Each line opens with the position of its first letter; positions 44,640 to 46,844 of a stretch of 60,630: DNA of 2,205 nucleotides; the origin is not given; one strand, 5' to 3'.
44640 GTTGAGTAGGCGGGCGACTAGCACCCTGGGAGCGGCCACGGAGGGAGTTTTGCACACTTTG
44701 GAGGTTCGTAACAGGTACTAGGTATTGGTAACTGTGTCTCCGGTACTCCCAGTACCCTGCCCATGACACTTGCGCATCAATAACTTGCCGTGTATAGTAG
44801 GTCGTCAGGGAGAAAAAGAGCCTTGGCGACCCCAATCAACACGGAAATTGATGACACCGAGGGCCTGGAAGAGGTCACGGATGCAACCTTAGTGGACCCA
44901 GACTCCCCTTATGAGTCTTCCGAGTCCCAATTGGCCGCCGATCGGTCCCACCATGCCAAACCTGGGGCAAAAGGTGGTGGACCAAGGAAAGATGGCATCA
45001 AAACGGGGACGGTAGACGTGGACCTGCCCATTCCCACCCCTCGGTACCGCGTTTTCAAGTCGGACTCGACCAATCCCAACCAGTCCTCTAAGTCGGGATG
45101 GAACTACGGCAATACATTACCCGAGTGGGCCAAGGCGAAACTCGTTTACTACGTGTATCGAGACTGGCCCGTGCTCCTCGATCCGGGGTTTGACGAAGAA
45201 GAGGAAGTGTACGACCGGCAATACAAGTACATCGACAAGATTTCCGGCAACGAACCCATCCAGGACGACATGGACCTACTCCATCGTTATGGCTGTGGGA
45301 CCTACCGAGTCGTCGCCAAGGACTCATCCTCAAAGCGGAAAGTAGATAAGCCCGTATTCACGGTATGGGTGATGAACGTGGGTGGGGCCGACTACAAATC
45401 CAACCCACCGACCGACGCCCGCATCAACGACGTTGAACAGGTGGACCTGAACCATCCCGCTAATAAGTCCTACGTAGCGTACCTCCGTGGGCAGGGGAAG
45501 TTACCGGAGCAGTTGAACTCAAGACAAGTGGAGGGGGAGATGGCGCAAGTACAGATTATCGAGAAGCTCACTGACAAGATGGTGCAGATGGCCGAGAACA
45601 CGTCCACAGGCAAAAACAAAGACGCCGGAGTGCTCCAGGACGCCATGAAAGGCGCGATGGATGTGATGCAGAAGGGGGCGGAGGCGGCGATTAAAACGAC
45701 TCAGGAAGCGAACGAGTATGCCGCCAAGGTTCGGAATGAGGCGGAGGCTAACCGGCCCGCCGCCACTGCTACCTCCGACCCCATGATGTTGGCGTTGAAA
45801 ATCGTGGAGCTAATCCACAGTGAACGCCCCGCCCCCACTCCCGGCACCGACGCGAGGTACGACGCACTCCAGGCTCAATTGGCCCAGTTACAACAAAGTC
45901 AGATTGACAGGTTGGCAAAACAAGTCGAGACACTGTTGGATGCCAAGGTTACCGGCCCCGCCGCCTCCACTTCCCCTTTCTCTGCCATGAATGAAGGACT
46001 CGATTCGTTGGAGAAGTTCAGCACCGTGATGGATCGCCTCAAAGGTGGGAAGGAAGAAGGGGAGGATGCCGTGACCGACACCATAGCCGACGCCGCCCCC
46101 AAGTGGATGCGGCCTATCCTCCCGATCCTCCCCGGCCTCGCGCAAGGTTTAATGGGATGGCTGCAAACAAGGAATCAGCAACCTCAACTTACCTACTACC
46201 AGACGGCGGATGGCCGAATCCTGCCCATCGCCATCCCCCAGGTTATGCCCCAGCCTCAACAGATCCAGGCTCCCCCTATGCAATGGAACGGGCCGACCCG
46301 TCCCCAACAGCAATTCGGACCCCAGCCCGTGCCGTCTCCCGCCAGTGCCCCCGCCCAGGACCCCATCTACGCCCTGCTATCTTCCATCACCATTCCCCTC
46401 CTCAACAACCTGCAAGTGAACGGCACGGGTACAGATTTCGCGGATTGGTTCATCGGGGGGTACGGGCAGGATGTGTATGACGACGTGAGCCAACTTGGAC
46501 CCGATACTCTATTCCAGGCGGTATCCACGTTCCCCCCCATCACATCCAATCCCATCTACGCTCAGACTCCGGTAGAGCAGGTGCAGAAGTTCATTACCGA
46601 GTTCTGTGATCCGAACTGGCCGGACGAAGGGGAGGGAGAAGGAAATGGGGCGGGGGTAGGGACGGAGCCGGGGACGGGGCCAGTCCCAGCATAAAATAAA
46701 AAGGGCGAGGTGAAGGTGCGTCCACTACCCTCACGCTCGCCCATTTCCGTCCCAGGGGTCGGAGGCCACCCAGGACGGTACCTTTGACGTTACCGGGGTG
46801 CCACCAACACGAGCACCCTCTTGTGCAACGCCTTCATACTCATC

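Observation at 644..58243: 13-nt motif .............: 12 exact copies, locked to gene direction and parked just upstream of start codons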

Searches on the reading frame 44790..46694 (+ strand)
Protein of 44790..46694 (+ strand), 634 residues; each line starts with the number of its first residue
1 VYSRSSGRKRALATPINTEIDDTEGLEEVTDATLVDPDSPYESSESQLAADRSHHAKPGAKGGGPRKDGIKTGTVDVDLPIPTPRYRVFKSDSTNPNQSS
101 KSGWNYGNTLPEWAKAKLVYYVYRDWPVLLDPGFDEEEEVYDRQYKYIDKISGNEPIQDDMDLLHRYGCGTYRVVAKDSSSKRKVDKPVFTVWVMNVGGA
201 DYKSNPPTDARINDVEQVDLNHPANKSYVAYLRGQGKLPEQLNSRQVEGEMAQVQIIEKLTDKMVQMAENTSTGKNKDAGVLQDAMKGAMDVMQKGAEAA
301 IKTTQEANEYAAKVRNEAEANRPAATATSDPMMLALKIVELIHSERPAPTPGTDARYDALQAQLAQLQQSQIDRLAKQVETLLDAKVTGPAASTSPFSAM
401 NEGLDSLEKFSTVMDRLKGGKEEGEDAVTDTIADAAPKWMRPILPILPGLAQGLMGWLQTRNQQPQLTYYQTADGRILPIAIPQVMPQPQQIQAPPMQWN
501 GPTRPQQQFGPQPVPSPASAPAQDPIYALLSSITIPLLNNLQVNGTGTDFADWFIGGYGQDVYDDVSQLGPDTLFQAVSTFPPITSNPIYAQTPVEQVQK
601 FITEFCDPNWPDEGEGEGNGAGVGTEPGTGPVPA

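Call 14: search_protein_families(library=pfam, proteins=[window:44790-46694:+], max_evalue=0.01)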
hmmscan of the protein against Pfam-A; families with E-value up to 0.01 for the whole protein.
window:44790-46694:+ (634 aa): 0 families

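Call 15: search_protein_families(library=phrogs, proteins=[window:44790-46694:+], max_evalue=0.001)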
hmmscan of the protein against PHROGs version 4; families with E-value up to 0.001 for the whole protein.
window:44790-46694:+ (634 aa): 0 families

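Call 25: find_homologous_proteins(query=window:44790-46694:+)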
Query window:44790-46694:+ (634 aa): 43 proteins with E <= 0.001 among 8000 candidates.
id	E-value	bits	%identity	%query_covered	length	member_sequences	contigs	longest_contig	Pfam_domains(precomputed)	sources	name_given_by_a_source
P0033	0.0e+0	1419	100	98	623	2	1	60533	-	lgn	-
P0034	2.0e-291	986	68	99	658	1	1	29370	-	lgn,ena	-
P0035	4.0e-265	899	67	98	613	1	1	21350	-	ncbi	-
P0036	1.7e-256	871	66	97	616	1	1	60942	-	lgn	-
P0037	1.6e-220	752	55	98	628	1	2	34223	-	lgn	-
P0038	3.3e-176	606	50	97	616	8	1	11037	-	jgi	jgi:hypothetical protein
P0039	2.0e-137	478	46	86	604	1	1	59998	-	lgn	-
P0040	9.3e-115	403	38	92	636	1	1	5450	-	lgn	-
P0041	7.5e-112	393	38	95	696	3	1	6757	-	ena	-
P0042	3.0e-111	391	38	94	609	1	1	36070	-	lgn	-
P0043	1.3e-107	379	38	90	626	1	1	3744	-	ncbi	-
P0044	7.1e-105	370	35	90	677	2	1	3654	-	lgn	-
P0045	2.4e-104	368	36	94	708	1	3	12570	-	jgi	jgi:hypothetical protein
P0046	2.8e-102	362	34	91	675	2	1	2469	-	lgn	-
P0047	8.5e-98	347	35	91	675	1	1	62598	-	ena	-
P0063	1.3e-75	273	33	94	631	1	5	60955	-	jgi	jgi:hypothetical protein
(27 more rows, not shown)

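Call 26: search_solved_structures(query=window:44790-46694:+, max_evalue=1)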
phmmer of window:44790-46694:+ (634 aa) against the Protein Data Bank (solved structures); distinct sequences matched with E-value up to 1: 0.

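Call 29: find_encoding_contigs(protein=P0039, flank=10000, max_places=2)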
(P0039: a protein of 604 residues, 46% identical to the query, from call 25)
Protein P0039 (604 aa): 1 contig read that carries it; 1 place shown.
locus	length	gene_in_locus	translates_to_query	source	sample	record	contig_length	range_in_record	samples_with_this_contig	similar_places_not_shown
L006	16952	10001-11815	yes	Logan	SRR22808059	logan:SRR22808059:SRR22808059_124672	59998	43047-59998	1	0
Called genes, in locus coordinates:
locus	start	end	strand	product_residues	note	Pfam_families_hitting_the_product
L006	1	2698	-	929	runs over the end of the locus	-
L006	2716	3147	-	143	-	-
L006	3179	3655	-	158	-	-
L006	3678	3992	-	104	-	-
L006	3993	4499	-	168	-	-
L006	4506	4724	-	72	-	-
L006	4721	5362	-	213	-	-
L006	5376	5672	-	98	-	-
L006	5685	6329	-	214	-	-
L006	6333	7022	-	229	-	-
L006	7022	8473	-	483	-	-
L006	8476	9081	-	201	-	-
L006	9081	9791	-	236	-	-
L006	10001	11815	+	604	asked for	-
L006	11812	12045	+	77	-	-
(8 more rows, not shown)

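Call 30: find_encoding_contigs(protein=P0047, flank=10000, max_places=2)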
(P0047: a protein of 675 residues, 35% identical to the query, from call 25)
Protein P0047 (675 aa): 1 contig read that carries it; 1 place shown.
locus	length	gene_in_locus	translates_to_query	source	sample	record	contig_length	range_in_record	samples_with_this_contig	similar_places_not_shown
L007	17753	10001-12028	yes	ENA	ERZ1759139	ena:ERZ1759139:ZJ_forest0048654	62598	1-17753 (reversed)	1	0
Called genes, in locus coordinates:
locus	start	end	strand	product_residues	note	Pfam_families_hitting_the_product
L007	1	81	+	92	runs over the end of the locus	-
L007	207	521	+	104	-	-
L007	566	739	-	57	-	-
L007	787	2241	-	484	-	-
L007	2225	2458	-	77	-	-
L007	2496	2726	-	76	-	-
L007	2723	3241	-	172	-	-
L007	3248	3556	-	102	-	-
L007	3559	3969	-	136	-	-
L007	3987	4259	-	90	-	-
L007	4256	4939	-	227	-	-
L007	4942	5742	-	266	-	-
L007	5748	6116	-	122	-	-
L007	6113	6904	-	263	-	-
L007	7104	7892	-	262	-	-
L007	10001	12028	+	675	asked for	-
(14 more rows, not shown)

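Call 31: find_encoding_contigs(protein=P0063, flank=10000, max_places=2)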
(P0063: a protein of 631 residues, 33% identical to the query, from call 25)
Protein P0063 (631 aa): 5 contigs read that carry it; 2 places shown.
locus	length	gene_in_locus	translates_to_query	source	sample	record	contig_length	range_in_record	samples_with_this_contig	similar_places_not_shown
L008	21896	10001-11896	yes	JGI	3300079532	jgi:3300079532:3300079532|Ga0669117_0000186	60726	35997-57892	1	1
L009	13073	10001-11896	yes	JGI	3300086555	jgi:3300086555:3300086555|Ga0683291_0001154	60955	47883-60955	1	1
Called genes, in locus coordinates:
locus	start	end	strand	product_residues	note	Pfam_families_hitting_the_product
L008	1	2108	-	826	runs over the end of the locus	-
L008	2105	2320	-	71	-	-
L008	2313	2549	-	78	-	-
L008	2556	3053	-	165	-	-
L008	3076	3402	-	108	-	-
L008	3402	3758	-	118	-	-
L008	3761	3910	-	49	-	-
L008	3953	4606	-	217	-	-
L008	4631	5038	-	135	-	-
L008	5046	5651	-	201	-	-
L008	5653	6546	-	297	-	-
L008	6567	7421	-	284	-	-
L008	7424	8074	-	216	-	-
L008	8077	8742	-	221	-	-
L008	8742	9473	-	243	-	-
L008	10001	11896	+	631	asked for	-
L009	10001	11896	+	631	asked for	-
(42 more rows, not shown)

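Call 35: predict_structure(alignment_id=A3)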
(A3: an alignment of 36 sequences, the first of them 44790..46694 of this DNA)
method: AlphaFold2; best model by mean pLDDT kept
length: 634 residues; sequences in the alignment: 36
mean_pLDDT: 67.2   pTM: 0.36
mean pLDDT of the five models: 67.2, 65.9, 65.8, 64.9, 61.0
residues with pLDDT >= 90: 175; 70-90: 121; 50-70: 154; < 50: 184
segments of 3 or more residues with pLDDT < 50: 1-35, 56-63, 274-277, 322-330, 345-351, 386-403, 417-437, 447-451, 453-456, 459-467, 483-500, 502-523, 614-634
pLDDT, mean of each block of 10 residues (from residue 1): 34 39 37 50 62 50 54 62 94 96 95 93 91 65 76 93 93 93 74 93 88 86 91 89 85 78 74 52 58 67 76 73 46 57 48 54 74 72 50 37 55 50 35 46 50 48 44 63 42 40 41 40 71 92 91 93 92 93 92 93 93 45 37 42
secondary structure, 60 per line:
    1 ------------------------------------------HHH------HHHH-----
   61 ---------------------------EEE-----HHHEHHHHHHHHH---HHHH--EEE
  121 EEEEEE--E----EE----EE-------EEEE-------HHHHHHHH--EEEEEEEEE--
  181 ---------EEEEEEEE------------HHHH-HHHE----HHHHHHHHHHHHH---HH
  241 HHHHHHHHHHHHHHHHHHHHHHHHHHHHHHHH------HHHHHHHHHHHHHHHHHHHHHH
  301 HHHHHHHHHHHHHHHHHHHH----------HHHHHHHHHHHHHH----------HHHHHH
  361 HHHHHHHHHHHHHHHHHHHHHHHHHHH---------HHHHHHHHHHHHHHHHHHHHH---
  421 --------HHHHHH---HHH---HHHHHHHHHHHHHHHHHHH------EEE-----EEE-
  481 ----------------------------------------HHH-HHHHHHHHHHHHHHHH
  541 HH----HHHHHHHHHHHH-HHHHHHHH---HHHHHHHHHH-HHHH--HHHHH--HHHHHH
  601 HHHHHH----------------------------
elements in order (helices of 4 or more, strands of 3 or more residues): H52-55 E88-90 H100-108 H112-115 E118-126 E149-152 H160-167 E170-178 E190-197 H210-213 H223-235 H239-272 H279-320 H331-344 H355-387 H397-417 H429-434 H444-462 E469-471 E477-479 H525-542 H547-558 H560-567 H571-580 H582-585 H588-592 H595-606

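Call 46: find_encoding_contigs(protein=P0035, flank=10000, max_places=2)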
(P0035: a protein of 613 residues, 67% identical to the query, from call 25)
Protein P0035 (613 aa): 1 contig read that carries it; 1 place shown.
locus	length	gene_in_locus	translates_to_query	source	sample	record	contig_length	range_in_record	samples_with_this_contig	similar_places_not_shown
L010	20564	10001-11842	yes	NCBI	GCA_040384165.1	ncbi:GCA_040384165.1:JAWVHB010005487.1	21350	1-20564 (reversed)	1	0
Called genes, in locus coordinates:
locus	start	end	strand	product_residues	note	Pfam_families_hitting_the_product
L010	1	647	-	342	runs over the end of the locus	-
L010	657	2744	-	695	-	-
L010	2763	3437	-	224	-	-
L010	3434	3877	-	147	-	-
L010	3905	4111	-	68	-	PF28077:THIVI_2564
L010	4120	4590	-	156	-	-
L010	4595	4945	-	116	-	-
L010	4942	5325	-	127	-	-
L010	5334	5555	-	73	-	-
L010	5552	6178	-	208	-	-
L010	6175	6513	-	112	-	-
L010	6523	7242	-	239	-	-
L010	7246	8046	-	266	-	-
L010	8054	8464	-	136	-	-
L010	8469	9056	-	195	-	-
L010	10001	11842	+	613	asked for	-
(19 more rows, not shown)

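Call 58: find_related_loci(query=A6, collection=metagenome_contigs, flank=10000)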
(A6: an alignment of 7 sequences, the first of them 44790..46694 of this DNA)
Query A6 (634 aa) in metagenome_contigs; peptide patterns used: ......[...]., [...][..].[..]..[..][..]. (x = any residue, [..] = any of these).
297 stretches matched a pattern; 4 encode a relative of the query (tblastn E <= 1e-3); 4 distinct loci.
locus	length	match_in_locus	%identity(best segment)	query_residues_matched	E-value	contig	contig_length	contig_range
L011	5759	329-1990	35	36-610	2e-91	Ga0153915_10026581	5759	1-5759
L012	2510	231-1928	30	80-630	1e-65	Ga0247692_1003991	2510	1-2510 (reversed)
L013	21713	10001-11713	31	24-606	2e-63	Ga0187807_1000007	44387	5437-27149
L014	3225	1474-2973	39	57-605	1e-32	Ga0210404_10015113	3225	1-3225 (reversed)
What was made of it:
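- Tried and rejected: The metagenome_contigs scan returned only 4 distant loci (call 58).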

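Call 59: find_encoding_contigs(protein=P0036, flank=10000, max_places=1)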
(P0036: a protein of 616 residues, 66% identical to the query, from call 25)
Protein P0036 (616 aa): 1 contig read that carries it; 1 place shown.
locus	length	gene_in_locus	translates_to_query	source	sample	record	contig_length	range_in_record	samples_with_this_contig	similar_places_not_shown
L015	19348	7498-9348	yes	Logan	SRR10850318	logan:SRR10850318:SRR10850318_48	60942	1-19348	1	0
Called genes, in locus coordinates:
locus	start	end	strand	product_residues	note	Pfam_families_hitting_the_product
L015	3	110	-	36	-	?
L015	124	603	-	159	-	-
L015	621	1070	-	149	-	-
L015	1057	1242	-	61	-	-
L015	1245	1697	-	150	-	-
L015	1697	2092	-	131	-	-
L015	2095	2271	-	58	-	-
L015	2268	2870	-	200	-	-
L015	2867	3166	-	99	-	-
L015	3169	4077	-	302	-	-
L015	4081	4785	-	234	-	-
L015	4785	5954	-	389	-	-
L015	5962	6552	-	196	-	-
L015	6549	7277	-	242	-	-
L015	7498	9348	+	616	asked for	-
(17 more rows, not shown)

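Call 100: fold_search(model_id=the predicted structure, library=pdb)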
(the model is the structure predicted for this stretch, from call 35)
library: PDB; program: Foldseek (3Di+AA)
matches with E <= 10: 527; with E <= 0.001: 0
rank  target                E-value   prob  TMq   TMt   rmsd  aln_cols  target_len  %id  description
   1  7cym_B                3.9e-01  0.07  0.07  0.09  10.8       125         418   16  Crystal structure of LI-Cadherin EC1-4 (released 2021-08-18)
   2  6cgu_A                5.0e-01  0.08  0.05  0.12  10.2        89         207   12  mouse cadherin-6 EC1-2 adhesive fragment (released 2018-05-09)
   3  8au1_A                6.4e-01  0.07  0.06  0.05  14.9       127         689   13  Jumbo Phage phi-kp24 tail outer sheath (released 2022-12-14)
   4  7msg_D                6.8e-01  0.15  0.06  0.16   9.1        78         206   14  The crystal structure of LIGHT in complex with HVEM and CD160 (released 2021-10-27)
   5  3va6_A                7.2e-01  0.13  0.07  0.06   5.6        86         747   12  Crystal Structure of the extracellular domain of the putative hybrid two component system BT4673 from B. thetaiotaomic (released 2012-06-13)
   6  2brr_Y                7.6e-01  0.18  0.08  0.19   8.1       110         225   11  Complex of the neisserial PorA P1.4 epitope peptide and two Fab- fragments (antibody MN20B9.34) (released 2005-07-27)
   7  3va6_B                7.6e-01  0.13  0.07  0.06   5.5        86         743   12  Crystal Structure of the extracellular domain of the putative hybrid two component system BT4673 from B. thetaiotaomic (released 2012-06-13)
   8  7cn2_G                8.6e-01  0.11  0.07  0.26   8.0       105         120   12  Subparticle refinement of human papillomavirus type 16 pesudovirus in complex with H16.001 Fab (released 2020-09-02)
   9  5k6y_B                9.7e-01  0.09  0.05  0.08   9.1        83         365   14  Sidekick-2 immunoglobulin domains 1-4, crystal form 2 (released 2016-09-28)
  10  7qez_H                1.0e+00  0.15  0.08  0.31   8.6       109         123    8  Crystal structure of the SARS-CoV-2 RBD in complex with the ultrapotent antibody CV2.1169 and CR3022 (released 2022-05-18)
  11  3ott_B                1.0e+00  0.08  0.07  0.06   6.2        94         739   11  Crystal Structure of the extracellular domain of the putative one component system BT4673 from B. thetaiotaomicron (released 2011-08-10)
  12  6cgs_A                1.0e+00  0.06  0.05  0.12  10.3        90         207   14  mouse cadherin-7 EC1-2 adhesive fragment (released 2018-05-09)
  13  2omw_B                1.0e+00  0.06  0.06  0.21  11.3        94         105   13  Crystal structure of InlA S192N Y369S/mEC1 complex (released 2007-06-05)
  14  1oak_H                1.1e+00  0.08  0.07  0.16   9.3       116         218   11  CRYSTAL STRUCTURE OF THE VON WILLEBRAND FACTOR (VWF) A1 DOMAIN IN COMPLEX WITH THE FUNCTION BLOCKING NMC-4 FAB (released 1998-10-21)
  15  3lnd_A                1.1e+00  0.08  0.06  0.16   8.3        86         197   14  Crystal structure of cadherin-6 EC12 W4A (released 2010-03-02)
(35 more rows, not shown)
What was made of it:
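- Tried and rejected: The model shows a beta domain plus coiled coil (pLDDT 67), and the best PDB match has E = 0.39 (calls 35, 100).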
